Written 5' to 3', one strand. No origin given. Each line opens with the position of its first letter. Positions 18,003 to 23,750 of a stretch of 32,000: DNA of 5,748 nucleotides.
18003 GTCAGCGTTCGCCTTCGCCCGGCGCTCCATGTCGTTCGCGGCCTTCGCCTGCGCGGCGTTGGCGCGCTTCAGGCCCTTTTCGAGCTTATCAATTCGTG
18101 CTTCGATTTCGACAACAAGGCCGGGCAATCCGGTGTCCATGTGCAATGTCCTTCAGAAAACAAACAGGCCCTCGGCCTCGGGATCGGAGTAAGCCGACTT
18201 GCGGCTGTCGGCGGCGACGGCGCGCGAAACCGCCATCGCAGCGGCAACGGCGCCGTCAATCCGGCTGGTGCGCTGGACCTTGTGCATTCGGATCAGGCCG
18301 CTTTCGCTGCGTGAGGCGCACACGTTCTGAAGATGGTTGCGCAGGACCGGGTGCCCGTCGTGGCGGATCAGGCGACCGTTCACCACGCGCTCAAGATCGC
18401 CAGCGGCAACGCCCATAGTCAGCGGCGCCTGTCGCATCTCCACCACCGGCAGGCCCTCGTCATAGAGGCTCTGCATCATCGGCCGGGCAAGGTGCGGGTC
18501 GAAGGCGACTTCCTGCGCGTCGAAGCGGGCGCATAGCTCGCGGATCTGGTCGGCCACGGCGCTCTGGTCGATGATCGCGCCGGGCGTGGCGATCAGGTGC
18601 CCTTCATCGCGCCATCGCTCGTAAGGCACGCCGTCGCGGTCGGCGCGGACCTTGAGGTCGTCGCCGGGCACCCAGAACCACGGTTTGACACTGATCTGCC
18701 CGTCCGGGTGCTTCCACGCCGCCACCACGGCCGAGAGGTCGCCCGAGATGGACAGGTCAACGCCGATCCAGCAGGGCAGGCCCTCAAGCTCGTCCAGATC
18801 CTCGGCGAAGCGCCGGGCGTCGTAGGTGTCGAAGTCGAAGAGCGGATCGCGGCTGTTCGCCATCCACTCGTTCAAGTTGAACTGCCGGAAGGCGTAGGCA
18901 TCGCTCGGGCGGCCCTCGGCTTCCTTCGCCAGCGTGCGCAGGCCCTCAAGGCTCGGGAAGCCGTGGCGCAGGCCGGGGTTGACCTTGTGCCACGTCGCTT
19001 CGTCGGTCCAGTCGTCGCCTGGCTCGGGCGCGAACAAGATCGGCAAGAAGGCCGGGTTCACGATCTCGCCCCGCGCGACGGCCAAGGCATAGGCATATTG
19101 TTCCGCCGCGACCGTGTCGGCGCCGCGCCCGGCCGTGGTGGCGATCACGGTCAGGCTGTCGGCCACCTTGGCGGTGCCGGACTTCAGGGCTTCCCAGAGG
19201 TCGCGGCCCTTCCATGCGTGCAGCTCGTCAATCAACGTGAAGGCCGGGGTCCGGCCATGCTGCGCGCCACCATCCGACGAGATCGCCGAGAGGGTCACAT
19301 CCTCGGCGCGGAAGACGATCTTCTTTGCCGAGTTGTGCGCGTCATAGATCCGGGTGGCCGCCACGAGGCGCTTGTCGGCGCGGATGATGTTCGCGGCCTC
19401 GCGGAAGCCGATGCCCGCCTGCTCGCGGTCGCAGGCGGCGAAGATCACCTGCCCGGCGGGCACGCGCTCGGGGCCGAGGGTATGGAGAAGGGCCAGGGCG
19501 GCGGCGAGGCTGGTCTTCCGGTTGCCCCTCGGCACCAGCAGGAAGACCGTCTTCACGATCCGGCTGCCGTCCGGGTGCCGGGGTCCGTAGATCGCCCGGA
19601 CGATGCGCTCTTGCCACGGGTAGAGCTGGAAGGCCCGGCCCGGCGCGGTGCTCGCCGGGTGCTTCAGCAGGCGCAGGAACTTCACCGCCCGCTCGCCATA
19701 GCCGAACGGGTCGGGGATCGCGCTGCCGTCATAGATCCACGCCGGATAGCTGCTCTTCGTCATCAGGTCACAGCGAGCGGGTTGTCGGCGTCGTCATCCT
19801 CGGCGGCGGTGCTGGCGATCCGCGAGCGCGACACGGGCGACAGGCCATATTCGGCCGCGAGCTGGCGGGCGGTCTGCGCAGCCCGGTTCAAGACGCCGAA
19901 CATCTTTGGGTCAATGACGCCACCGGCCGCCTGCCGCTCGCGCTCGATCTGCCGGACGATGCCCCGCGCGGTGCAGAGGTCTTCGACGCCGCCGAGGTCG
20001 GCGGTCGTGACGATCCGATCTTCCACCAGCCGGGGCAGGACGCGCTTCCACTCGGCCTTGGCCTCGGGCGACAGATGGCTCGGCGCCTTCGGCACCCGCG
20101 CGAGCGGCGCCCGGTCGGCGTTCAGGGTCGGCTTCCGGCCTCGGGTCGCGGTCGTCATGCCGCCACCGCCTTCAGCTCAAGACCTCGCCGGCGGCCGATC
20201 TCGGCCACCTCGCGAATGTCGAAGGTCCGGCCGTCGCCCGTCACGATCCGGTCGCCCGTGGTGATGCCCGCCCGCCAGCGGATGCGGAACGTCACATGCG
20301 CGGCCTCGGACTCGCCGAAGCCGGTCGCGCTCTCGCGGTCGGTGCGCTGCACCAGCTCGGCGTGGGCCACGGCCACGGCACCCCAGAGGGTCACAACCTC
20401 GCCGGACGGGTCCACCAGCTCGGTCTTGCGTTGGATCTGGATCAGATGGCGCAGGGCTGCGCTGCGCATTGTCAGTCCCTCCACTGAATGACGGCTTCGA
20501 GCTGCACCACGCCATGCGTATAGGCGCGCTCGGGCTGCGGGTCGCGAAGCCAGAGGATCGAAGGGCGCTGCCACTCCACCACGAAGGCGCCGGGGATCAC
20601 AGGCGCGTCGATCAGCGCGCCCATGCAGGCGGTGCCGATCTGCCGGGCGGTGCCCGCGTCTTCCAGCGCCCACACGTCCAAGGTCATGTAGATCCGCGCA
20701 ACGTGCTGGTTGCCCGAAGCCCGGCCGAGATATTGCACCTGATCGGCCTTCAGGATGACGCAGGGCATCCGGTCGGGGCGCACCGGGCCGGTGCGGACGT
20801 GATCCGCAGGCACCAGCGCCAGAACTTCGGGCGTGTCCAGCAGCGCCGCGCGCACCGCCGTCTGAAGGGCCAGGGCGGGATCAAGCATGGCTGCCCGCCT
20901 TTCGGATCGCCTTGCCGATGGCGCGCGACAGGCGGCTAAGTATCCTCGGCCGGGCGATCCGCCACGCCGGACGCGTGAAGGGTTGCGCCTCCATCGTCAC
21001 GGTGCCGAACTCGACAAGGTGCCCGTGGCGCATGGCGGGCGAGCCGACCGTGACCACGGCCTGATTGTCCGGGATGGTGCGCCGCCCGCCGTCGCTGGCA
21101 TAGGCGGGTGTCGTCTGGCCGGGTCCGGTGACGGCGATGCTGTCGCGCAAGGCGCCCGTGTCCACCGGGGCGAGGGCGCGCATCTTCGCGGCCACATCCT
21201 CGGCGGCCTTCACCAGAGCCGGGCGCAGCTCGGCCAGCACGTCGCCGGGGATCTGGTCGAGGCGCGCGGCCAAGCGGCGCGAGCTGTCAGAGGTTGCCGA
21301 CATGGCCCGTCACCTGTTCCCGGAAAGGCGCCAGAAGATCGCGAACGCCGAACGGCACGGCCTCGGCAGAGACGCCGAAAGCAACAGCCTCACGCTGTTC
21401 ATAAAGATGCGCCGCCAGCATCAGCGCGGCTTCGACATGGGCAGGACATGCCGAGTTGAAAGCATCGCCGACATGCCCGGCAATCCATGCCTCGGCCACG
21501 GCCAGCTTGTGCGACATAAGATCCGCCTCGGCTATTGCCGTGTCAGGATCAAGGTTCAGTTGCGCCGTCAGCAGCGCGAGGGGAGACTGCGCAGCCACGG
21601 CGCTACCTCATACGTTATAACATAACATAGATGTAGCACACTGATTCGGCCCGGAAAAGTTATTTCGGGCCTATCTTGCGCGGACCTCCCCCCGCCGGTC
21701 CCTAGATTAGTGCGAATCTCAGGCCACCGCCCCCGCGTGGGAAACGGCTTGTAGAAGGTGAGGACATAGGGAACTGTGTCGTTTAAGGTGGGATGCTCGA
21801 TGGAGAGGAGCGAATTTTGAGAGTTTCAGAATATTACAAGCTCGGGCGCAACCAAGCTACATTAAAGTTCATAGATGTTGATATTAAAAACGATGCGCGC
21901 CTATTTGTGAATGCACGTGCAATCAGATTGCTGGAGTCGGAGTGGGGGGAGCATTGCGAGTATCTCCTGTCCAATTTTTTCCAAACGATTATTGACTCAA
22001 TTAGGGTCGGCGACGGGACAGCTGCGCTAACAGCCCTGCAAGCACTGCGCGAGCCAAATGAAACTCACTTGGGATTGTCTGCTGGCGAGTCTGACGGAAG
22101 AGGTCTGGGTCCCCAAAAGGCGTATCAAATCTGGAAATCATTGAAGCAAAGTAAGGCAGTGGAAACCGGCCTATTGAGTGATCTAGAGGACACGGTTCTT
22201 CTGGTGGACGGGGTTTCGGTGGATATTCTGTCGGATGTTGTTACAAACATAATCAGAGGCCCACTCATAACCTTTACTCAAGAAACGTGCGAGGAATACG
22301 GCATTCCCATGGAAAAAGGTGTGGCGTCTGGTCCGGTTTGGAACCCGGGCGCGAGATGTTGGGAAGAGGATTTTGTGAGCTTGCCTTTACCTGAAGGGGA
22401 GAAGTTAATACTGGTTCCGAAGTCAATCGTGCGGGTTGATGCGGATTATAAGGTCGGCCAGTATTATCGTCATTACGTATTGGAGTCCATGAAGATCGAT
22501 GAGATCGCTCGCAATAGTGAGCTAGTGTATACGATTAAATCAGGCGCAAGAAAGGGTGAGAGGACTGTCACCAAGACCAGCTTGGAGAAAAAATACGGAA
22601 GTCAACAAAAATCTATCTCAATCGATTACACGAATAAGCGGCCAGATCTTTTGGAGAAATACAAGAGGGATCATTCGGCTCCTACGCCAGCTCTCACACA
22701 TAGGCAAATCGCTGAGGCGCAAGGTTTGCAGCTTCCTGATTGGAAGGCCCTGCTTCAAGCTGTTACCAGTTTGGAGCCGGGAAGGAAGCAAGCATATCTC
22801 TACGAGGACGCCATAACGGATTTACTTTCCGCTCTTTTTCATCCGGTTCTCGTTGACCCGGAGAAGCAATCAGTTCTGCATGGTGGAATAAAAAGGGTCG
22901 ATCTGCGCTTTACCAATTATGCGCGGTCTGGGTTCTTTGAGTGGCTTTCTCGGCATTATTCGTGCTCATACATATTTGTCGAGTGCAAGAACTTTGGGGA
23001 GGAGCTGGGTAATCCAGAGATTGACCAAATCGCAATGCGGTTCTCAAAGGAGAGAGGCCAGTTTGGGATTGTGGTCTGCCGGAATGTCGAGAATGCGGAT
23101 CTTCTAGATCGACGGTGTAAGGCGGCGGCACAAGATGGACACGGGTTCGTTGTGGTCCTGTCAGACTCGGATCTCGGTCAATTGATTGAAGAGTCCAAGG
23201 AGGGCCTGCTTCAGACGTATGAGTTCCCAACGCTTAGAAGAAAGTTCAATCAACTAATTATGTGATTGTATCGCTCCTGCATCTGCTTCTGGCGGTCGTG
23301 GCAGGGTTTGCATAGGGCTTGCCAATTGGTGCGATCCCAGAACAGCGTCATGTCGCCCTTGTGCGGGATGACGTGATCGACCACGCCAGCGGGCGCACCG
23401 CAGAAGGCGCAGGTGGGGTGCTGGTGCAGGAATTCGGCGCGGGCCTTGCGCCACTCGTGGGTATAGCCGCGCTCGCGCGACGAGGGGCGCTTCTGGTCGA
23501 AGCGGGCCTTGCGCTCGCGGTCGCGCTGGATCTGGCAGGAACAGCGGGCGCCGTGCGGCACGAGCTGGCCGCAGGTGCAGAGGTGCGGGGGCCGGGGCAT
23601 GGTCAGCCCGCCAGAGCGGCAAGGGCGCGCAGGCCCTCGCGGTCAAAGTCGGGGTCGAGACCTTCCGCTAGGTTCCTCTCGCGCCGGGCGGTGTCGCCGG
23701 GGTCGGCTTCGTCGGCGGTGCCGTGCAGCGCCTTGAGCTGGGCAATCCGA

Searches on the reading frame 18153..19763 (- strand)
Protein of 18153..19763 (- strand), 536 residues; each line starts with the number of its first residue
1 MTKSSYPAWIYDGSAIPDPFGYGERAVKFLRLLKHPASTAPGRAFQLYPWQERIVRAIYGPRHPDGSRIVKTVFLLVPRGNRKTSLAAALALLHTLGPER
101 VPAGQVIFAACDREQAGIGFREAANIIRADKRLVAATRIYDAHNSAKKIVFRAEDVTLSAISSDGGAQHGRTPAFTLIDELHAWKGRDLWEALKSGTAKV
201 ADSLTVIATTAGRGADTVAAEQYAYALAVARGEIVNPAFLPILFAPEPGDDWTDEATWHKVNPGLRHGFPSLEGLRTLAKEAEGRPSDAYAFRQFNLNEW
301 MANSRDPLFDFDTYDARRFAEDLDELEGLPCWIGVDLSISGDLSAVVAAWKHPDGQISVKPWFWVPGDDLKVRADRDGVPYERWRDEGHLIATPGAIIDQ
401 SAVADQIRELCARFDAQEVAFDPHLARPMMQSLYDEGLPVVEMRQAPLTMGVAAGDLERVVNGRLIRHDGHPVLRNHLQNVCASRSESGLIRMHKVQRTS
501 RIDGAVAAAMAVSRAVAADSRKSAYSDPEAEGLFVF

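Call 9: search_protein_families(library=pfam, proteins=[window:18153-19763:-], max_evalue=0.01)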
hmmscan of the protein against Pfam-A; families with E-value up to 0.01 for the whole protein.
window:18153-19763:- (536 aa): 2 families
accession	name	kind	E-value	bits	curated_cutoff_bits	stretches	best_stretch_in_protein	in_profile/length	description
PF20441.4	TerL_nuclease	-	8.5e-35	120.7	24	1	243-517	11-284/286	Terminase large subunit, endonuclease domain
PF03354.21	TerL_ATPase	-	9.9e-19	68.2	23.7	1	49-226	1-176/178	Terminase large subunit, ATPase domain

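Call 10: search_protein_families(library=phrogs, proteins=[window:18153-19763:-], max_evalue=0.001)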
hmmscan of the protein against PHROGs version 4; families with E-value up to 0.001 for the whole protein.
window:18153-19763:- (536 aa): 8 families
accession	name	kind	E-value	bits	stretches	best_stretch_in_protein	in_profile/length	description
phrog_9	-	head and packaging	6.7e-129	433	1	24-526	186-674/812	terminase large subunit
phrog_2699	-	head and packaging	5.5e-64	217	1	223-522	2-300/315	terminase large subunit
phrog_7331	-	head and packaging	8.8e-16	58.5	1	428-530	5-107/113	terminase large subunit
phrog_4914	-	head and packaging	1.5e-15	58.4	1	24-169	57-206/213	terminase large subunit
phrog_7622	-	head and packaging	3.5e-11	44.1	1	26-204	38-215/224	terminase large subunit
phrog_2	-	head and packaging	6.1e-11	42.8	1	43-458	262-559/807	terminase large subunit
phrog_37124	-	unknown function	1.7e-08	35.4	1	359-449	29-128/143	-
phrog_37081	-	unknown function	0.00097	20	0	309-326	4-21/35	-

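Call 53: search_dna_similar(query=window:18153-19763:-, collection=phages, mode=protein, max_evalue=1e-20, max_rows=15)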
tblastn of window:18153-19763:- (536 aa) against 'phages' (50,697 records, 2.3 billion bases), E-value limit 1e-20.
Records with a match: 1197; places in all: 1197; records where one place covers at least 80% of the query: 1092.
Best place of each record, by identity: <60% 1197.
By first word of the organism name: Vibrio 204; Mycobacterium 156; Staphylococcus 122; Streptococcus 102; Ralstonia 62; Bacillus 62; Escherichia 51; Klebsiella 42; Gordonia 42; Pseudomonas 33; and 75 more.
By host as written in the record: - 215; Mycobacterium smegmatis mc2 155 108; Ralstonia solanacearum 49; Staphylococcus aureus 45; Gordonia terrae 3612 41; Escherichia coli 40; Klebsiella pneumoniae 26; Moraxella catarrhalis 23; and 372 more.
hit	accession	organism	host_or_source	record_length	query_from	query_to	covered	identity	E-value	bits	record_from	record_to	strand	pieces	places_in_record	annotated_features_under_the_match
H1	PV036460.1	Anaerosphaera phage IMGVR 8818211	Anaerosphaera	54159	2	504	94%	32.8%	2e-63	230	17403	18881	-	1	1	terminase large subunit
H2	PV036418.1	Agathobacter phage NatCom_6238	Agathobacter sp.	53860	23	504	90%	33.7%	2e-66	239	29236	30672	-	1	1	terminase large subunit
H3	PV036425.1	Oscillospiraceae phage NatCom_11393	Oscillospiraceae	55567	1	504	94%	32.1%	5e-67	241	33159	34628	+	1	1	terminase large subunit | hypothetical protein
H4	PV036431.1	Oscillospiraceae phage NatCom_21982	Oscillospiraceae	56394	1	504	94%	32.1%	5e-67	241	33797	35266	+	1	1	terminase large subunit | hypothetical protein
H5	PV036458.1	Oscillospirales phage IMGVR 15609780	Oscillospirales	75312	1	504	94%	32.0%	2e-66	239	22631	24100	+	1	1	terminase large subunit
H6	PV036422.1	Agathobacter phage NatCom_13861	Agathobacter sp.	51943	23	504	90%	33.0%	1e-66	239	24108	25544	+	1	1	hypothetical protein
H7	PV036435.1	Coprococcus phage NatCom_24345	Coprococcus sp.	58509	23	504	90%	33.0%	2e-66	239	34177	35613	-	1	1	terminase large subunit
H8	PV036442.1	Coprococcus phage NatCom_29765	Coprococcus sp.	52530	23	504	90%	33.0%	5e-66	238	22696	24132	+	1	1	terminase large subunit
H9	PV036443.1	Dorea phage NatCom_31361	Dorea sp.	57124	23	504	90%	33.0%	8e-66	237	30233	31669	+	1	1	hypothetical protein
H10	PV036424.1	Coprococcus phage NatCom_10489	Coprococcus sp.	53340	23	504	90%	32.8%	4e-66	238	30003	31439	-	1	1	terminase large subunit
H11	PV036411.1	Lachnospiraceae phage NatCom_43249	Lachnospiraceae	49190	23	504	90%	32.8%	1e-65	237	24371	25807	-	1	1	hypothetical protein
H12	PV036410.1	Lachnospiraceae phage NatCom_40364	Lachnospiraceae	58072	23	504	90%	32.8%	1e-65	237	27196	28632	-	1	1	hypothetical protein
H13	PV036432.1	Coprococcus phage NatCom_22372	Coprococcus sp.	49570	23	504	90%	32.8%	2e-65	236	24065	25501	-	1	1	terminase large subunit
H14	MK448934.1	Streptococcus phage Javan422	Streptococcus porci DSM_23759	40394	26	504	89%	32.9%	2e-68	245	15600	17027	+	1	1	terminase large subunit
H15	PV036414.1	Ruminococcus phage NatCom_2329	Ruminococcus sp.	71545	22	504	90%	32.5%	4e-68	244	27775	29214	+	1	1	terminase large subunit | hypothetical protein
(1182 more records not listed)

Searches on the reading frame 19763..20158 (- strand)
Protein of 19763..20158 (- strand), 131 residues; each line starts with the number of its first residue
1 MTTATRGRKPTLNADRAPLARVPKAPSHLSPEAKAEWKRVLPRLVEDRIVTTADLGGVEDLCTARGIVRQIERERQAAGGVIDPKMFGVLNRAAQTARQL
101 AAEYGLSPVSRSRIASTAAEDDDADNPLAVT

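Call 9: search_protein_families(library=pfam, proteins=[window:19763-20158:-], max_evalue=0.01)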
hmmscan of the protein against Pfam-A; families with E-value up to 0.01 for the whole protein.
window:19763-20158:- (131 aa): 1 family
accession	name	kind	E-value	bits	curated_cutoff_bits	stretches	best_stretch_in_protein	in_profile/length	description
PF05119.17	Terminase_4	-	1.6e-18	67.3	24.7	1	33-120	1-97/98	Phage terminase, small subunit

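Call 10: search_protein_families(library=phrogs, proteins=[window:19763-20158:-], max_evalue=0.001)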
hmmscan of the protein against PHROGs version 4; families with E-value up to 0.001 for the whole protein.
window:19763-20158:- (131 aa): 1 family
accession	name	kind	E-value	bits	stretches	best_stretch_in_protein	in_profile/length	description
phrog_83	-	head and packaging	4.7e-25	89.5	1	6-129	42-196/246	terminase small subunit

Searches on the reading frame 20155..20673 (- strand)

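Call 9: search_protein_families(library=pfam, proteins=[window:20155-20673:-], max_evalue=0.01)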
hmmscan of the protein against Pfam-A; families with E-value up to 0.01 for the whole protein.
window:20155-20673:- (172 aa): 1 family
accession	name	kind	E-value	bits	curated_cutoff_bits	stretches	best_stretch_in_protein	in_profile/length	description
PF05521.18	Phage_HCP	-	3e-19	70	25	1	69-170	1-104/106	Phage head completion protein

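Call 10: search_protein_families(library=phrogs, proteins=[window:20155-20673:-], max_evalue=0.001)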
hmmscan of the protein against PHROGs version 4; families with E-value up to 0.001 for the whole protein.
window:20155-20673:- (172 aa): 2 families
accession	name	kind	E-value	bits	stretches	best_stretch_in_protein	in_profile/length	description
phrog_25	-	connector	1.3e-14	55.9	1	69-169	36-136/286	head closure Hc1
phrog_10356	-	head and packaging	1.6e-07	30.9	1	72-169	6-102/852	virion structural protein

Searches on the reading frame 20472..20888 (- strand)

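Call 9: search_protein_families(library=pfam, proteins=[window:20472-20888:-], max_evalue=0.01)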
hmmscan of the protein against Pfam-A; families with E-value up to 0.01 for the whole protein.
window:20472-20888:- (138 aa): 1 family
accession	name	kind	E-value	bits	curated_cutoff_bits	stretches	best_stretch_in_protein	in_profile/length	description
PF11367.14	Tail_completion_gp17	-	3.4e-23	82.5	24.5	1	10-134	1-123/124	Tail completion protein gp17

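Call 10: search_protein_families(library=phrogs, proteins=[window:20472-20888:-], max_evalue=0.001)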
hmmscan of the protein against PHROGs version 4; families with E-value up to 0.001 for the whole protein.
window:20472-20888:- (138 aa): 1 family
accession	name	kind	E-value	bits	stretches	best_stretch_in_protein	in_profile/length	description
phrog_176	-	connector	6.5e-05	24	1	3-134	4-130/131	tail terminator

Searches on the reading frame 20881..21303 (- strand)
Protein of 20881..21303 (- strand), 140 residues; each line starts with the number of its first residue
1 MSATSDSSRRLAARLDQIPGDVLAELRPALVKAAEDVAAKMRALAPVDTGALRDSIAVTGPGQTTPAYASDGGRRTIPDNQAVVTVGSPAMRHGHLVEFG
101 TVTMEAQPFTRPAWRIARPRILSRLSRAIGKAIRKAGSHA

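Call 9: search_protein_families(library=pfam, proteins=[window:20881-21303:-], max_evalue=0.01)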
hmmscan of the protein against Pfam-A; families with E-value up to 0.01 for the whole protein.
window:20881-21303:- (140 aa): 1 family
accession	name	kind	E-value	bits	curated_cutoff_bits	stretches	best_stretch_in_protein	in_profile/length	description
PF04883.17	HK97-gp10_like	-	4.4e-16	60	21.4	1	10-100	2-78/78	Bacteriophage HK97-gp10, putative tail-component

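Call 10: search_protein_families(library=phrogs, proteins=[window:20881-21303:-], max_evalue=0.001)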
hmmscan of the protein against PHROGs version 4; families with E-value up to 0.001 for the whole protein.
window:20881-21303:- (140 aa): 6 families
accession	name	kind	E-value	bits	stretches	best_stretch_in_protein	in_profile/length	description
phrog_5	-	connector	3.4e-24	87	1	9-138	99-214/239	tail completion or Neck1 protein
phrog_17053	-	unknown function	4.2e-06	27.8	1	96-132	17-57/59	-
phrog_1929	-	connector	1.6e-05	26.2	0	22-103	23-87/109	head-tail connector protein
phrog_16886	-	unknown function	4.6e-05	25.3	1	25-108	20-91/107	-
phrog_23749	-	unknown function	0.00053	21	1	32-59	25-52/67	-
phrog_169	-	connector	0.00092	20.2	0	4-82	123-203/275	tail completion or Neck1 protein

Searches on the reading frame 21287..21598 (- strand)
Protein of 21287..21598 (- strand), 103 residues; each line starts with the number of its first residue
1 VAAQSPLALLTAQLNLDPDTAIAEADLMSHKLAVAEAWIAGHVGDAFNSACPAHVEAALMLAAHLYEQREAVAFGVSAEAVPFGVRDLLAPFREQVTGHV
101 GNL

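Call 36: search_protein_families(library=pfam, proteins=[window:21287-21598:-], max_evalue=10)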
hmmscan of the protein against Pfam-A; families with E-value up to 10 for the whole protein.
window:21287-21598:- (103 aa): 1 family
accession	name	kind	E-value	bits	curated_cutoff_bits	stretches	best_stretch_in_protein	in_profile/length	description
PF05135.19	Phage_connect_1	-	0.00057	20.7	21.2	1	12-93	9-101/101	Phage gp6-like head-tail connector protein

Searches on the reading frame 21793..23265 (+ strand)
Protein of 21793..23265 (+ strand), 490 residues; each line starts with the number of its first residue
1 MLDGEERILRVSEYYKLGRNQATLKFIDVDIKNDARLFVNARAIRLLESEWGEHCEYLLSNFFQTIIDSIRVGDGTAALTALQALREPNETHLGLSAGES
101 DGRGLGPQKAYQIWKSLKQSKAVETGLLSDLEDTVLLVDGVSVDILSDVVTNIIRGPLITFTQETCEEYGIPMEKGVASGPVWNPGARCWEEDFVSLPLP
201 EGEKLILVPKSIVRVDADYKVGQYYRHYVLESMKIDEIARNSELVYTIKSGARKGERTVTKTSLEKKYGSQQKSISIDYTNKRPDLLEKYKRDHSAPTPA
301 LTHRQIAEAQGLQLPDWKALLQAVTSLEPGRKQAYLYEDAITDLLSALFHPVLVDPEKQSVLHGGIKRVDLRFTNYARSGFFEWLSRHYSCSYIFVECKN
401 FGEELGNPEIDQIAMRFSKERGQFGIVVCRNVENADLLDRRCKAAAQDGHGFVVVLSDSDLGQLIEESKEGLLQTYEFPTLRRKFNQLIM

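Call 9: search_protein_families(library=pfam, proteins=[window:21793-23265:+], max_evalue=0.01)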
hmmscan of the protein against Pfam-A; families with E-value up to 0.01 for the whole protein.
window:21793-23265:+ (490 aa): 0 families

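Call 10: search_protein_families(library=phrogs, proteins=[window:21793-23265:+], max_evalue=0.001)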
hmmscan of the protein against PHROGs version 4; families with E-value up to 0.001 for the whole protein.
window:21793-23265:+ (490 aa): 3 families
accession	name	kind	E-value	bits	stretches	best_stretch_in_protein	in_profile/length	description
phrog_27295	-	unknown function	6e-125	418.5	1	9-489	1-469/469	-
phrog_31260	-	unknown function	8.3e-07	29.3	1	318-471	192-345/365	-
phrog_30194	-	unknown function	2e-06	28.1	1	80-214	86-210/478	-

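Call 78: search_protein_families(library=ncbifam, proteins=[window:21793-23265:+], max_evalue=0.01)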
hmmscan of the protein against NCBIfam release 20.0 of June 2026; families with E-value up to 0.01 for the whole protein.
window:21793-23265:+ (490 aa): 0 families

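Call 103: search_protein_families(library=padloc, proteins=[window:21793-23265:+], max_evalue=0.01)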
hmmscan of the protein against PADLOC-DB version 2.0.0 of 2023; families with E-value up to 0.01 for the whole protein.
window:21793-23265:+ (490 aa): 2 families
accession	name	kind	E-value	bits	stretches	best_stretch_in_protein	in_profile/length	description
PDLC04597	PDC-M36A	-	1.9e-37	127.1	2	10-236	7-233/457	-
PDLC04598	PDC-M36A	-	9.3e-17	59.4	2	334-462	174-300/330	-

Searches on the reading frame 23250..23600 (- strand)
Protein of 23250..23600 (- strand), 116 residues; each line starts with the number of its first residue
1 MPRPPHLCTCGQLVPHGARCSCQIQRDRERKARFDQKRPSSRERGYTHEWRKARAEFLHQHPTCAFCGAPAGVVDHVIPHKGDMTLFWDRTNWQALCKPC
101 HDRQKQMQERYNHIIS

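Call 11: search_protein_families(library=phrogs, proteins=[window:23250-23600:-], max_evalue=0.001)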
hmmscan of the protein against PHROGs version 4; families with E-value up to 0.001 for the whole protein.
window:23250-23600:- (116 aa): 11 families
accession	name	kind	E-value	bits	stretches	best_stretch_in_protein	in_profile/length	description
phrog_2323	-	DNA, RNA and nucleotide metabolism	8.5e-28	97.6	1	30-112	4-91/113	HNH endonuclease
phrog_589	-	DNA, RNA and nucleotide metabolism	1.5e-26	94.2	1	4-112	41-146/179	HNH endonuclease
phrog_144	-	DNA, RNA and nucleotide metabolism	2.5e-25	90.1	1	2-112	22-140/175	HNH endonuclease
phrog_5956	-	DNA, RNA and nucleotide metabolism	6.5e-17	62.5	1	30-110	26-113/138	HNH endonuclease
phrog_4581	-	head and packaging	7.9e-15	56.1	1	26-110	29-114/395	terminase small subunit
phrog_338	-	DNA, RNA and nucleotide metabolism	9.7e-09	36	1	27-103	174-258/340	HNH endonuclease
phrog_119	-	DNA, RNA and nucleotide metabolism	9.4e-08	32.3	1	36-109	177-259/443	HNH endonuclease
phrog_333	-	DNA, RNA and nucleotide metabolism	1.3e-07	32.8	1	40-107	10-81/138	HNH endonuclease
phrog_3106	-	DNA, RNA and nucleotide metabolism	8.2e-05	23.4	1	16-108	115-224/252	HNH endonuclease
phrog_6050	-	DNA, RNA and nucleotide metabolism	8.7e-05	22.5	1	33-108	284-361/402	HNH endonuclease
phrog_7785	-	DNA, RNA and nucleotide metabolism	0.00011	23.2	1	27-110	38-119/147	HNH endonuclease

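Call 12: search_protein_families(library=pfam, proteins=[window:23250-23600:-], max_evalue=0.001)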
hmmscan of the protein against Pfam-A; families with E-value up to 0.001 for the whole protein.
window:23250-23600:- (116 aa): 1 family
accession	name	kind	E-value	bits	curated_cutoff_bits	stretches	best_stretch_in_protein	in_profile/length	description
PF01844.29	HNH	-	4.5e-06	27.1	21.4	1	64-104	1-44/47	HNH endonuclease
